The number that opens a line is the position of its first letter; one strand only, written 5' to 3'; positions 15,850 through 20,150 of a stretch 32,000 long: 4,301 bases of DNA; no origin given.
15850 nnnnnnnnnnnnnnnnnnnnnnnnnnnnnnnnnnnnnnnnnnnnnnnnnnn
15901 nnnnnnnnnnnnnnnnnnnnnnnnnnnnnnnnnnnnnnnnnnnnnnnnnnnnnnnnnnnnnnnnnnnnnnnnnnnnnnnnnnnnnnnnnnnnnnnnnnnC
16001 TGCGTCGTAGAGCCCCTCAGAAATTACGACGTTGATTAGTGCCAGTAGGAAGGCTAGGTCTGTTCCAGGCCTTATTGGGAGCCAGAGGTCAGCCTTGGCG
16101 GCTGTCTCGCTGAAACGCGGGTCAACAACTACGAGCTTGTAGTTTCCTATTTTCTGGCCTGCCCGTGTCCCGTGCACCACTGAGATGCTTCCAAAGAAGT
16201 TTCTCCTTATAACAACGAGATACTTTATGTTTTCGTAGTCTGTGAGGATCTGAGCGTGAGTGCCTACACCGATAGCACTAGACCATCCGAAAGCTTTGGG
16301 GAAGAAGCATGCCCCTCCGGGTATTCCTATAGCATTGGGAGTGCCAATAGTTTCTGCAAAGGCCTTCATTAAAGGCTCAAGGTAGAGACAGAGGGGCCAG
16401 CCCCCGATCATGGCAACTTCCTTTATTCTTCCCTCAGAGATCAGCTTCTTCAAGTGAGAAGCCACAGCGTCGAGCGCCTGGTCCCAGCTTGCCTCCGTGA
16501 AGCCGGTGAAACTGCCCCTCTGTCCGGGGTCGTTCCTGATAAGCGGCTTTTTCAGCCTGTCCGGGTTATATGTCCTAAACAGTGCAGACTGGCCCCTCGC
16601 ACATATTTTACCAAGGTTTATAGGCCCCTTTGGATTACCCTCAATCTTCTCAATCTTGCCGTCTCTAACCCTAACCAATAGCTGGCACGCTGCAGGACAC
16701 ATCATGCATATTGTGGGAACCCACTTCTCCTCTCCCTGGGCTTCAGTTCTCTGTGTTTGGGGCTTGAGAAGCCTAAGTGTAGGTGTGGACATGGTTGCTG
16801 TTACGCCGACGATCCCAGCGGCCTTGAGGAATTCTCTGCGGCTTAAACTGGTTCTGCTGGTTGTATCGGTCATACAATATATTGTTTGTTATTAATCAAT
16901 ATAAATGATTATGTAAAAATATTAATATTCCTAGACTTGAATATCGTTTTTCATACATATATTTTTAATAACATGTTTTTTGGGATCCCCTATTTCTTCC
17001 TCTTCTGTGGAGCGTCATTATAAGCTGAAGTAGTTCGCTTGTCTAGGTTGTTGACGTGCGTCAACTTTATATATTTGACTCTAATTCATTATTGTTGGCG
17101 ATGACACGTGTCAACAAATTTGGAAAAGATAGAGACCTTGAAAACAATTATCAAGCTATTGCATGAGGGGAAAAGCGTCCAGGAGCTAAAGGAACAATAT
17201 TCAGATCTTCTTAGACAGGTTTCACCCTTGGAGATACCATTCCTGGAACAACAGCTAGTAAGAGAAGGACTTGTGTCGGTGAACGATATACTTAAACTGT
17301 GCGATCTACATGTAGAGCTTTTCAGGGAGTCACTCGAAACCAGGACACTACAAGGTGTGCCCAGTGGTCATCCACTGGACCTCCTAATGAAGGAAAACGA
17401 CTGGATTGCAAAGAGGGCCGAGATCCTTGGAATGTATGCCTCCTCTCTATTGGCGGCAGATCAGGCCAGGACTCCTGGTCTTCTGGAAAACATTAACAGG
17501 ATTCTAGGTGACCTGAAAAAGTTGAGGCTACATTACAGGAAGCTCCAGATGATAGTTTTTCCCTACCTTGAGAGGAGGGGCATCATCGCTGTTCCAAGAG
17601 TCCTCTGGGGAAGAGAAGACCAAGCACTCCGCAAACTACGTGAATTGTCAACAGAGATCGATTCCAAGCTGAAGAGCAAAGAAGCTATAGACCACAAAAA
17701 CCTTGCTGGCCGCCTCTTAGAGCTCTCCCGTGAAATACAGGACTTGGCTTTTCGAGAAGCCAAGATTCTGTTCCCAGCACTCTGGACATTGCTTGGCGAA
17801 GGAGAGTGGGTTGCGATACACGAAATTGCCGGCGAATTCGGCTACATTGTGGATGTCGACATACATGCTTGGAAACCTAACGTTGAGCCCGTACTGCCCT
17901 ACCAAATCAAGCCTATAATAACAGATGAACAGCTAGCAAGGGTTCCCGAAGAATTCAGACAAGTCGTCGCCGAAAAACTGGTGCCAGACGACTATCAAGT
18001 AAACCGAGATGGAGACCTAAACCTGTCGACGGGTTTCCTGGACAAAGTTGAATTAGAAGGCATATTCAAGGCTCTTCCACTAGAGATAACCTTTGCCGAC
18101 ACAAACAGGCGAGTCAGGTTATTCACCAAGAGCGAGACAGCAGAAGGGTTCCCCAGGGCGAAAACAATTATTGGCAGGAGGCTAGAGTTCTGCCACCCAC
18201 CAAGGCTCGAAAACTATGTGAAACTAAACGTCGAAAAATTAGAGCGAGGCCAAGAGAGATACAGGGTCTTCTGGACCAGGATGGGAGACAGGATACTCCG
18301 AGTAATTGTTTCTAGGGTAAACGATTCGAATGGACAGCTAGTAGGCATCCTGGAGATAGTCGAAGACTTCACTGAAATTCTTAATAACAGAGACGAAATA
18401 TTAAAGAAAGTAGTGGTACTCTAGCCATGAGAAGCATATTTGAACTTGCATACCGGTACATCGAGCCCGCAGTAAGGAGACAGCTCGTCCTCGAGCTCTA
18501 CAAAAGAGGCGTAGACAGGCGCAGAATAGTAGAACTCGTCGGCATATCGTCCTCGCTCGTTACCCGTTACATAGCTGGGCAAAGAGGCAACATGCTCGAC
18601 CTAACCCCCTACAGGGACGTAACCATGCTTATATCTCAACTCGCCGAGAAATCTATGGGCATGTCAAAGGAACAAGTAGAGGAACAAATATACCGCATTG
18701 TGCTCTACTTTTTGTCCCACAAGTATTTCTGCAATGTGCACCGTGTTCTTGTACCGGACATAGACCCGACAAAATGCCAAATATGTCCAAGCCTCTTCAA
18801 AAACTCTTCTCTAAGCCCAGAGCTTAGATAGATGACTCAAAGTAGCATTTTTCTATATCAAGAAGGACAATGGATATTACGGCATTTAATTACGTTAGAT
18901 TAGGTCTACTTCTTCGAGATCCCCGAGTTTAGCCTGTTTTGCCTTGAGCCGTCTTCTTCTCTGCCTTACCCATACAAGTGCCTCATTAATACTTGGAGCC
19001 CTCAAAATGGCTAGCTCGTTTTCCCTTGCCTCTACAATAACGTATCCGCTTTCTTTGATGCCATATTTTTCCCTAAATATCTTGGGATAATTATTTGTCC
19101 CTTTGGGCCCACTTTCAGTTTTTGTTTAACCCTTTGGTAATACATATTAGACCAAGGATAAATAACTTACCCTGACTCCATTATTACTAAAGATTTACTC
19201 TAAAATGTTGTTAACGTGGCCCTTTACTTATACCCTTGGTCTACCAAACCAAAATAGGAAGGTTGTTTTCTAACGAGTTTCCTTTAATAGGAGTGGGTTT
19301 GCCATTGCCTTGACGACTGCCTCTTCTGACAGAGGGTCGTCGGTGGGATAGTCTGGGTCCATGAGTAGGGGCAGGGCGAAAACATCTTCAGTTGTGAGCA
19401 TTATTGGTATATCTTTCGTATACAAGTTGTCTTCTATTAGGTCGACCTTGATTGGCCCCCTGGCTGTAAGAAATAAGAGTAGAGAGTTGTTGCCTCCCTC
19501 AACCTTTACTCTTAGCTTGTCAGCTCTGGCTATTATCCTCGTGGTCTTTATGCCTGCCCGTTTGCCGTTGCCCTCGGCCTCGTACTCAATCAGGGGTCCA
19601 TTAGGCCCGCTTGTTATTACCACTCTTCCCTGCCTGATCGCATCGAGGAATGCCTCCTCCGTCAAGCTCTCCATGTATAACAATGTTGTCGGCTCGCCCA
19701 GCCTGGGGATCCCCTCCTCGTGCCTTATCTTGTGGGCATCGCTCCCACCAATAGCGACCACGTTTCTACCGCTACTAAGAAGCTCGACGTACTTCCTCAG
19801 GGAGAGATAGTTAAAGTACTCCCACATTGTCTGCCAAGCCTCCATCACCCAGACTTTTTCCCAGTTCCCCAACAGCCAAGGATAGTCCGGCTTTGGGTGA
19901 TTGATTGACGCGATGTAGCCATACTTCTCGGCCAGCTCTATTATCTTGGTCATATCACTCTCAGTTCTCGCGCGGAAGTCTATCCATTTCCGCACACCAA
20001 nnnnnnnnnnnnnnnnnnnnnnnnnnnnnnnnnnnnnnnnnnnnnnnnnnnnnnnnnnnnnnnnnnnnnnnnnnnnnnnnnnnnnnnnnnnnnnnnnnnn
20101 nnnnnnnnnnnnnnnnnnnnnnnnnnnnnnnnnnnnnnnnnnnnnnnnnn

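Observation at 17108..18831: DUF438/hemerythrin/PAS protein coupled to a small HTH-plus-Cys/His protein: a candidate split one-component redox or gas sensor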

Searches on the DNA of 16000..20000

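Call 105: search_rna_families(source=window, start=16000, end=20000, threshold=evalue, max_evalue=0.1)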
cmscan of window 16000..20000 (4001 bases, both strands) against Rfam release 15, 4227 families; matches with E-value up to 0.1: 0.
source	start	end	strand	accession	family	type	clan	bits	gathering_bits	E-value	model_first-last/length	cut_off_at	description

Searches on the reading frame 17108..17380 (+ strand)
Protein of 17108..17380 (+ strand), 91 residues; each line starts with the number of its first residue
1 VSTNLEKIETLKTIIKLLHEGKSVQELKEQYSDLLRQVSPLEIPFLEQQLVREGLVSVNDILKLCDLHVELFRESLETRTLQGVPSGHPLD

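Call 54: search_protein_families(library=pfam, proteins=[window:17108-17380:+], max_evalue=10)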
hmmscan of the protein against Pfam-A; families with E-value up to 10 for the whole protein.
window:17108-17380:+ (91 aa): 4 families
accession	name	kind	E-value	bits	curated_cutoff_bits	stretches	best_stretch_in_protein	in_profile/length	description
PF04282.18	DUF438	-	6.8e-23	80.8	25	1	11-77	1-66/67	Family of unknown function (DUF438)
PF04255.20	DUF433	-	0.052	13.8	23.6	1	12-34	22-44/56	Protein of unknown function (DUF433)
PF13411.12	MerR_1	-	0.067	13.7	21.6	1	6-29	41-64/69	MerR HTH family regulatory protein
PF10975.14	DUF2802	-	0.12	13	33.5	0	49-67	38-55/68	Protein of unknown function (DUF2802)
